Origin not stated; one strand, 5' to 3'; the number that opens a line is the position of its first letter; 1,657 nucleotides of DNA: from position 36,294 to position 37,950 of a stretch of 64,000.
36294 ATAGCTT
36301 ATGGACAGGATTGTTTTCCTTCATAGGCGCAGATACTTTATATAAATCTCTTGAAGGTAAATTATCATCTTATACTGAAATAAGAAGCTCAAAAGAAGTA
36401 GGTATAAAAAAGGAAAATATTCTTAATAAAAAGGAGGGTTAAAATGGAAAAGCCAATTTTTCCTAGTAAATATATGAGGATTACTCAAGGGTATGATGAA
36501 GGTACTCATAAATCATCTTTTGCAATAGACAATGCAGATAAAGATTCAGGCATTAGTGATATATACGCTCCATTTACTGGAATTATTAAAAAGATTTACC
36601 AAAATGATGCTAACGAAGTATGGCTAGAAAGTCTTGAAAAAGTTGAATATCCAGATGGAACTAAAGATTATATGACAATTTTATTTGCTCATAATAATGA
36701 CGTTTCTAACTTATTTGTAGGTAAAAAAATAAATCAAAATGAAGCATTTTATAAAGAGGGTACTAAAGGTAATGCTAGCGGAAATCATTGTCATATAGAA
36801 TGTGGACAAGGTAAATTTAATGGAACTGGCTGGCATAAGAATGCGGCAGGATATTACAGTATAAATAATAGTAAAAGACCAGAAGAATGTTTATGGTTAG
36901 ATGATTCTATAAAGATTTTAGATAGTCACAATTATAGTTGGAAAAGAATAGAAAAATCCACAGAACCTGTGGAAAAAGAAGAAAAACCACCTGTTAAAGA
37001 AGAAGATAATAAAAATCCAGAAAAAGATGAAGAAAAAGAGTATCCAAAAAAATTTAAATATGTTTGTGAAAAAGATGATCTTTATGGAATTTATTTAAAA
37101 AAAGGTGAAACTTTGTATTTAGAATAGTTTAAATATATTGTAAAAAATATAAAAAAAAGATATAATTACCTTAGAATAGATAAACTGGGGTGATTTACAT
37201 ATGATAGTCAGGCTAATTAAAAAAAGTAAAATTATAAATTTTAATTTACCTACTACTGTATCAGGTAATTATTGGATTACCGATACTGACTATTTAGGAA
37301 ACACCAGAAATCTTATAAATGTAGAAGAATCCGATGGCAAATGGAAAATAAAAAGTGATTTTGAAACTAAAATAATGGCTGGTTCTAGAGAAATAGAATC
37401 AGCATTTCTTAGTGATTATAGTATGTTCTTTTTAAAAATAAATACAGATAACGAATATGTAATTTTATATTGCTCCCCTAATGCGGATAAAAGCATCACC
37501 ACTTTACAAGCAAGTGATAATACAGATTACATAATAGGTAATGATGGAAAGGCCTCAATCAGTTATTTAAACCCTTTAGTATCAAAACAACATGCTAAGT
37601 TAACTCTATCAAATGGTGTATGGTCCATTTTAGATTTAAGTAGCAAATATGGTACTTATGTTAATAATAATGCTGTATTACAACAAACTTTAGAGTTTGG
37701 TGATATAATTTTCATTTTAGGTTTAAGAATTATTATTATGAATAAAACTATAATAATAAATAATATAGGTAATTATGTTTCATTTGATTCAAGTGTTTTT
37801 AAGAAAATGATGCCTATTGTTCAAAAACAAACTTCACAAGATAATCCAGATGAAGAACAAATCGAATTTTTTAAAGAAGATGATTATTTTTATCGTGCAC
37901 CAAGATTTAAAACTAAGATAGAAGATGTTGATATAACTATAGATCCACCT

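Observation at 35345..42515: Minimal type VIIb-like secretion locus: EssC + EsaB without EssB/EsaA/WXG100, preceded by an M23-like hydrolase with no signal peptide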

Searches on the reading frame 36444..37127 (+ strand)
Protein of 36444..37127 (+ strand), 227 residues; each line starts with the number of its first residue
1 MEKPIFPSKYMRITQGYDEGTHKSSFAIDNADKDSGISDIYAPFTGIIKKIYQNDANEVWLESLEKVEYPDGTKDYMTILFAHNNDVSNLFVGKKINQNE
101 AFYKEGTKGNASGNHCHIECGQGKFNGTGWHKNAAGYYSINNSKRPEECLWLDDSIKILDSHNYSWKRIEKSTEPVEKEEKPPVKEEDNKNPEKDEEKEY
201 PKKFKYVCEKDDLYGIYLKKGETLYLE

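Call 3: search_protein_families(library=pfam, proteins=[window:36444-37127:+], max_evalue=0.1)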
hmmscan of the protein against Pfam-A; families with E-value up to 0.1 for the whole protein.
window:36444-37127:+ (227 aa): 2 families
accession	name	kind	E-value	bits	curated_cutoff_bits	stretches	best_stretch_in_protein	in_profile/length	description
PF01551.29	Peptidase_M23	-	0.015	15.9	28.7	1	39-120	15-87/96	Peptidase family M23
PF13892.11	DBINO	-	0.02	15.7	31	1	166-220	75-129/134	DNA-binding domain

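Call 4: search_protein_families(library=ncbifam, proteins=[window:36444-37127:+], max_evalue=0.1)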
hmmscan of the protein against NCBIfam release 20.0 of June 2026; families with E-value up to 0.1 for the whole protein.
window:36444-37127:+ (227 aa): 0 families

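Call 7: search_protein_families(library=phrogs, proteins=[window:36444-37127:+], max_evalue=0.1)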
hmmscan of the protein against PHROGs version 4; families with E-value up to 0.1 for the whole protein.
window:36444-37127:+ (227 aa): 7 families
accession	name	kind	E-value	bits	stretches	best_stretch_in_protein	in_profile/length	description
phrog_9066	-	lysis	1.3e-14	54.9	1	4-188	16-189/413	endolysin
phrog_11037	-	unknown function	2e-12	48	1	5-170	170-330/365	-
phrog_1067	-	head and packaging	0.00057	19.4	1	80-153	805-860/991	minor head protein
phrog_3578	-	lysis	0.00058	20.4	1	3-132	206-348/405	endolysin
phrog_14988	-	other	0.00079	20.2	1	38-120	45-126/272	peptidase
phrog_33207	-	other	0.008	17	1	38-120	39-115/240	metallo-endopeptidase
phrog_6700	-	lysis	0.031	12.1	1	12-122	2613-2713/2898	endolysin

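Call 8: search_solved_structures(query=window:36444-37127:+, max_evalue=10, show_alignments=2)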
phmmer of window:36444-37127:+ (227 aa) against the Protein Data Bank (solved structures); distinct sequences matched with E-value up to 10: 3.
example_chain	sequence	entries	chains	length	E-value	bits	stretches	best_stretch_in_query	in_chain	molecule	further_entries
3csq_A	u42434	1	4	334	3.8e-06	29.8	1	5-168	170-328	Morphogenesis protein 1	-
3uz0_B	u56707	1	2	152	0.0092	18.7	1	20-121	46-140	Stage II sporulation protein Q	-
9gy1_A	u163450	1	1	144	0.21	14.2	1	65-123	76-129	Peptidase, M23 family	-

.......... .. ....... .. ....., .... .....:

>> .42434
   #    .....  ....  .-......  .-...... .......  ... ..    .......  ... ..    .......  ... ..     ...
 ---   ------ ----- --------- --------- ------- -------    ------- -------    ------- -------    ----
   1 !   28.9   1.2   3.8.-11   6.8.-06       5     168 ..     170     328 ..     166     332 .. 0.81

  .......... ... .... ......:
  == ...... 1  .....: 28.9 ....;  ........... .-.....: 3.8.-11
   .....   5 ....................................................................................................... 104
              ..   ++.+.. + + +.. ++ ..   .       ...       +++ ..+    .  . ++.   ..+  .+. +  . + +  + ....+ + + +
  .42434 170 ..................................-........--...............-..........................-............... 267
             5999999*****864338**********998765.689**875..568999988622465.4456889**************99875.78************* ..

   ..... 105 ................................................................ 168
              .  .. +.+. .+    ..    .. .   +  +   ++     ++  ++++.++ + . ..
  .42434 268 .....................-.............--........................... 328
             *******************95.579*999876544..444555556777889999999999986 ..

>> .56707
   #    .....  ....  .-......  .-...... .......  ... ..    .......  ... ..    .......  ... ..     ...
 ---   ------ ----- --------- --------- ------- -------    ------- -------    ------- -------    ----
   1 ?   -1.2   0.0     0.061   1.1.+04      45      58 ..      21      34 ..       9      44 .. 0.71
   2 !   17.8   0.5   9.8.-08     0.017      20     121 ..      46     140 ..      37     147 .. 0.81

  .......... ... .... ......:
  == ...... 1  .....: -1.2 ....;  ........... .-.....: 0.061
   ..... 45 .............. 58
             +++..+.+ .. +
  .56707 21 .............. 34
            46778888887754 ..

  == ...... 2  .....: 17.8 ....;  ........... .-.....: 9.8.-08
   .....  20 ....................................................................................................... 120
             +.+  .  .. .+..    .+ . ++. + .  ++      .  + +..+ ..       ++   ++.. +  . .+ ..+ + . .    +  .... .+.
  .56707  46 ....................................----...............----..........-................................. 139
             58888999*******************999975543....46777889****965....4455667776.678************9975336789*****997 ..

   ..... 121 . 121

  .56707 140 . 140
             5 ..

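Call 11: find_encoding_contigs(protein=window:36444-37127:+, flank=10000, max_places=6)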
Protein window:36444-37127:+ (227 aa): 15 contigs read that carry it; 6 places shown.
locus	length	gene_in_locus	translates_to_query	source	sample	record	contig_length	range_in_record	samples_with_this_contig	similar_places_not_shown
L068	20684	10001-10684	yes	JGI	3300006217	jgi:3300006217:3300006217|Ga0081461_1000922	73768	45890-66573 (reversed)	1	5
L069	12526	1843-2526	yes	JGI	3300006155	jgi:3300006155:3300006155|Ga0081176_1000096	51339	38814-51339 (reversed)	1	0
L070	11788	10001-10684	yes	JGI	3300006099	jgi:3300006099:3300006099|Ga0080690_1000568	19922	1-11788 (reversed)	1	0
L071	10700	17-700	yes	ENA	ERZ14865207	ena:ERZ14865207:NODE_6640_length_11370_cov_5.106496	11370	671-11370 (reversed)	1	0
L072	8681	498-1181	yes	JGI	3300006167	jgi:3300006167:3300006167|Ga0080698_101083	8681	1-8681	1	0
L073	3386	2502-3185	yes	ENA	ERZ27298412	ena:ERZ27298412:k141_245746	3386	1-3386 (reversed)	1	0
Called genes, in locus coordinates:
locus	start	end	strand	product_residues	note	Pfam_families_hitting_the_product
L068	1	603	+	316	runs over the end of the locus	PF01193:RNA_pol_L, PF01000:RNA_pol_A_bac, PF03118:RNA_pol_A_CTD, PF26169:HHH_XRCC3_RpoA (weak)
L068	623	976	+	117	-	PF01196:Ribosomal_L17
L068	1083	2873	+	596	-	PF02690:Na_Pi_cotrans, PF01895:PhoU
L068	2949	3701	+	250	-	PF00106:adh_short, PF08659:KR, PF13460:NAD_binding_10 (weak), PF13561:adh_short_C2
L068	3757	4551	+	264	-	PF00005:ABC_tran, PF00931:NB-ARC (faint)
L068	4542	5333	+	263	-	PF00005:ABC_tran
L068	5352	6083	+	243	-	PF01416:PseudoU_synth_1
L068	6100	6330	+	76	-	-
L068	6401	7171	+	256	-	-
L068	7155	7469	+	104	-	-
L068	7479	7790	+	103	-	-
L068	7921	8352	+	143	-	PF00572:Ribosomal_L13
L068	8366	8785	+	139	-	PF00380:Ribosomal_S9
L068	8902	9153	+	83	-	PF12636:DUF3781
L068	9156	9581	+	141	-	-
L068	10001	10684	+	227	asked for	-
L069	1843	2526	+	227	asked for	-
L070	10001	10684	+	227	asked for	-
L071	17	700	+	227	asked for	-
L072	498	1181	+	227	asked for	-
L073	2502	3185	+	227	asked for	-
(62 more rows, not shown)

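Call 46: search_dna_similar(query=window:36444-37124:+, collection=phages, mode=protein, max_evalue=0.001, max_rows=25)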
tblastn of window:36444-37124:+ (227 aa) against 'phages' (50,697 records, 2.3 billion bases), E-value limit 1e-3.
Records with a match: 94; places in all: 94; records where one place covers at least 80% of the query: 0.
Best place of each record, by identity: <60% 94.
By first word of the organism name: Bacillus 53; Enterococcus 37; Alces 2; Clostridium 1; phage 1.
By host as written in the record: Enterococcus faecalis 13; - 13; Bacillus cereus 11; Bacillus thuringiensis subsp. kurstaki ATCC 33679 7; Bacillus thuringiensis subspecies kurstaki 6; Enterococcus sp. 5; Bacillus thuringiensis Kurstaki 4; Bacillus thuringiensis kurstaki 3; and 22 more.
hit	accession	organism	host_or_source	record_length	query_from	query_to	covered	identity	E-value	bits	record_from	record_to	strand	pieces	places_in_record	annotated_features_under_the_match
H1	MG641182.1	Alces alces faeces associated microvirus MP10 5560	Alces alces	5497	1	167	74%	40.7%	3e-26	111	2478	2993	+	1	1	hypothetical protein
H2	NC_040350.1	Alces alces faeces associated microvirus MP10 5560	Alces alces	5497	1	167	74%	40.7%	3e-26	111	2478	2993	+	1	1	hypothetical protein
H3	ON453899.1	Clostridium phage Amboise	[Clostridium] innocuum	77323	5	169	73%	34.7%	7e-22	99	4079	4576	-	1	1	endolysin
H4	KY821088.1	Bacillus phage Harambe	Bacillus thuringiensis subsp. kurstaki ...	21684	2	173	76%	31.5%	3e-8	59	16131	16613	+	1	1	morphogenesis protein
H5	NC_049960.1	Bacillus phage Harambe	Bacillus thuringiensis subsp. kurstaki ...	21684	2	173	76%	31.5%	3e-8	59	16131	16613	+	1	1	endolysin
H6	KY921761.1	Bacillus phage BeachBum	Bacillus thuringiensis subsp. kurstaki ...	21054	2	173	76%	31.5%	3e-8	59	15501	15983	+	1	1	hydrolase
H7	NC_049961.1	Bacillus phage BeachBum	Bacillus thuringiensis subsp. kurstaki ...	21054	2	173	76%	31.5%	3e-8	59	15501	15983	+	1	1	endolysin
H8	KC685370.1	Bacillus phage MG-B1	Bacillus weihenstephanensis MG1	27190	2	173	76%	31.5%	2e-7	57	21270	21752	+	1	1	morphogenesis protein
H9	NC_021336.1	Bacillus phage MG-B1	Bacillus weihenstephanensis MG1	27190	2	173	76%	31.5%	2e-7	57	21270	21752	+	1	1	endolysin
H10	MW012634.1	Bacillus phage DLc1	Bacillus cereus 1582-3B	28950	2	173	76%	30.9%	4e-8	59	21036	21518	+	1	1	morphogenesis protein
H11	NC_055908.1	Bacillus phage DLc1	Bacillus cereus 1582-3B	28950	2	173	76%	30.9%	4e-8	59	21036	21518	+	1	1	endolysin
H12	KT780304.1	Bacillus phage VMY22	Bacillus cereus MYB41-22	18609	1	173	76%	30.4%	9e-12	70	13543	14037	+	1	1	morphogenesis protein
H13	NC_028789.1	Bacillus phage VMY22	Bacillus cereus MYB41-22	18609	1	173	76%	30.4%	9e-12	70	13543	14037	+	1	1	endolysin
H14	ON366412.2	Bacillus phage vB_BceP_LY3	Bacillus cereus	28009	2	173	76%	30.3%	5e-8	59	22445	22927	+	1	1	morphogenesis protein 1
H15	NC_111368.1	Bacillus phage vB_BceP_LY3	Bacillus cereus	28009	2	173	76%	30.3%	5e-8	59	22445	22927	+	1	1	morphogenesis protein 1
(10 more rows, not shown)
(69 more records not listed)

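Call 48: get_annotated_region(hit=H3, flank=2500)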
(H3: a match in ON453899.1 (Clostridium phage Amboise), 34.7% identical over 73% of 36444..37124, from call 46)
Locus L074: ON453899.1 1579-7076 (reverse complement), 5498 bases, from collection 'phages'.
description: Clostridium phage Amboise, complete genome.
organism: Clostridium phage Amboise (NCBI taxid 2951971)
taxonomy: Viruses
host: [Clostridium] innocuum; source: feces; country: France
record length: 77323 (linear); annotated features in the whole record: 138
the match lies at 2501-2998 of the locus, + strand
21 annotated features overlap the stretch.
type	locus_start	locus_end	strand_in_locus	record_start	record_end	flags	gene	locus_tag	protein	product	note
CDS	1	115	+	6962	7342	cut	-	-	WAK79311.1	hypothetical protein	rasttk_feature_creation_tool=/opt/patric-common/ runtime/bin/phanotate version 1.5.0; ...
CDS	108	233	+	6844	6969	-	-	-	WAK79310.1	hypothetical protein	rasttk_feature_creation_tool=/opt/patric-common/ runtime/bin/phanotate version 1.5.0; ...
CDS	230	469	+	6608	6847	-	-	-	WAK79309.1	hypothetical protein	rasttk_feature_creation_tool=/opt/patric-common/ runtime/bin/phanotate version 1.5.0; ...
CDS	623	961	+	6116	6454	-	-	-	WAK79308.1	hypothetical protein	rasttk_feature_creation_tool=/opt/patric-common/ runtime/bin/phanotate version 1.5.0; ...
CDS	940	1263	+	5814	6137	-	-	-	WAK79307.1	hypothetical protein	rasttk_feature_creation_tool=/opt/patric-common/ runtime/bin/phanotate version 1.5.0; ...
CDS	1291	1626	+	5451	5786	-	-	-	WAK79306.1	hypothetical protein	rasttk_feature_creation_tool=/opt/patric-common/ runtime/bin/phanotate version 1.5.0; ...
CDS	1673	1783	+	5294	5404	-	-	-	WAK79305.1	hypothetical protein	rasttk_feature_creation_tool=/opt/patric-common/ runtime/bin/phanotate version 1.5.0; ...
CDS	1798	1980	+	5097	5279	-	-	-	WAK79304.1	hypothetical protein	rasttk_feature_creation_tool=/opt/patric-common/ runtime/bin/phanotate version 1.5.0; ...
CDS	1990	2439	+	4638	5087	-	-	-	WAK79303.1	hypothetical protein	rasttk_feature_creation_tool=/opt/patric-common/ runtime/bin/phanotate version 1.5.0; ...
CDS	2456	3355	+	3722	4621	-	-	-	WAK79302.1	endolysin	rasttk_feature_creation_tool=/opt/patric-common/ runtime/bin/phanotate version 1.5.0; HHpred against PHROGS v3; label: ...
CDS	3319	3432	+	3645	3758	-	-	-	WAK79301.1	hypothetical protein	rasttk_feature_creation_tool=/opt/patric-common/ runtime/bin/phanotate version 1.5.0; ...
CDS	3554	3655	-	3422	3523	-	-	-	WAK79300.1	hypothetical protein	rasttk_feature_creation_tool=/opt/patric-common/ runtime/bin/phanotate version 1.5.0; ...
CDS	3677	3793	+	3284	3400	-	-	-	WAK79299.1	hypothetical protein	rasttk_feature_creation_tool=/opt/patric-common/ runtime/bin/phanotate version 1.5.0; ...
CDS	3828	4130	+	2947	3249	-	-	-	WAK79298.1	hypothetical protein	rasttk_feature_creation_tool=/opt/patric-common/ runtime/bin/phanotate version 1.5.0; ...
CDS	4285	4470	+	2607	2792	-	-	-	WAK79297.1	hypothetical protein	rasttk_feature_creation_tool=/opt/patric-common/ runtime/bin/phanotate version 1.5.0; ...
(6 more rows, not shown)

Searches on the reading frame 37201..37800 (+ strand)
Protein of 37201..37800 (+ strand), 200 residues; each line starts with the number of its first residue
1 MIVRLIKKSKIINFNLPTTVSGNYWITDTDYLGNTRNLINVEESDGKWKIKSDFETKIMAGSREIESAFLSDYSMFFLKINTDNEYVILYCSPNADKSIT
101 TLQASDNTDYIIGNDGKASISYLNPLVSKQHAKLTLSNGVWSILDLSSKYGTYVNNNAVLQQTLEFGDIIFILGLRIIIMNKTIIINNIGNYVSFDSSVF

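Call 104: search_solved_structures(query=window:37201-37800:+, max_evalue=10, show_alignments=2)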
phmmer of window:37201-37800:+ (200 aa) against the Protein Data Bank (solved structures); distinct sequences matched with E-value up to 10: 19.
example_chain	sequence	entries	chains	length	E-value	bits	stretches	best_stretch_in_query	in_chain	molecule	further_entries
6ccd_A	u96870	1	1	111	5.9e-05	26.1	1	107-159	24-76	ABC transporter ATP-binding/permease protein Rv1747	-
6i2q_B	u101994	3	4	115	0.00024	24.1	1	120-180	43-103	Glycogen accumulation regulator GarA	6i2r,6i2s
2kb3_A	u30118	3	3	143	0.00029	23.9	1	113-179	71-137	Oxoglutarate dehydrogenase inhibitor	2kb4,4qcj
8p5x_G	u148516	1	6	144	0.00029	23.9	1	114-179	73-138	Oxoglutarate dehydrogenase inhibitor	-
2kkl_A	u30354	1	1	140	0.00031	23.8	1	122-180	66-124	Uncharacterized protein Mb1858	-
2kfu_A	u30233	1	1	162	0.00039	23.5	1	122-180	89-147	Rv1827 pThr 22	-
6i2p_D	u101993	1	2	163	0.00039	23.4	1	122-180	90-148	Glycogen accumulation regulator GarA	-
7rj3_A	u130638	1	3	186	0.0005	23.1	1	122-180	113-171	Glycogen accumulation regulator GarA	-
8p5r_G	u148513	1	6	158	0.0005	23.1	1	120-180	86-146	Glycogen accumulation regulator GarA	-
3gqs_A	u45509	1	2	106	0.0016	21.5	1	107-178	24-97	Adenylate cyclase-like protein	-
3po8_A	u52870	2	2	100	0.0044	20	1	101-179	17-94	Putative uncharacterized protein TB39.8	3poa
2lc1_A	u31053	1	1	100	0.0054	19.7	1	101-178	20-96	Putative uncharacterized protein TB39.8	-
1uht_A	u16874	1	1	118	0.011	18.8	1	124-171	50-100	expressed protein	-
3oun_A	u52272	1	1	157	0.023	17.6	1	101-178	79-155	Putative uncharacterized protein TB39.8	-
6cah_A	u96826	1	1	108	0.11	15.4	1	121-184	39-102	ABC transporter ATP-binding/permease protein Rv1747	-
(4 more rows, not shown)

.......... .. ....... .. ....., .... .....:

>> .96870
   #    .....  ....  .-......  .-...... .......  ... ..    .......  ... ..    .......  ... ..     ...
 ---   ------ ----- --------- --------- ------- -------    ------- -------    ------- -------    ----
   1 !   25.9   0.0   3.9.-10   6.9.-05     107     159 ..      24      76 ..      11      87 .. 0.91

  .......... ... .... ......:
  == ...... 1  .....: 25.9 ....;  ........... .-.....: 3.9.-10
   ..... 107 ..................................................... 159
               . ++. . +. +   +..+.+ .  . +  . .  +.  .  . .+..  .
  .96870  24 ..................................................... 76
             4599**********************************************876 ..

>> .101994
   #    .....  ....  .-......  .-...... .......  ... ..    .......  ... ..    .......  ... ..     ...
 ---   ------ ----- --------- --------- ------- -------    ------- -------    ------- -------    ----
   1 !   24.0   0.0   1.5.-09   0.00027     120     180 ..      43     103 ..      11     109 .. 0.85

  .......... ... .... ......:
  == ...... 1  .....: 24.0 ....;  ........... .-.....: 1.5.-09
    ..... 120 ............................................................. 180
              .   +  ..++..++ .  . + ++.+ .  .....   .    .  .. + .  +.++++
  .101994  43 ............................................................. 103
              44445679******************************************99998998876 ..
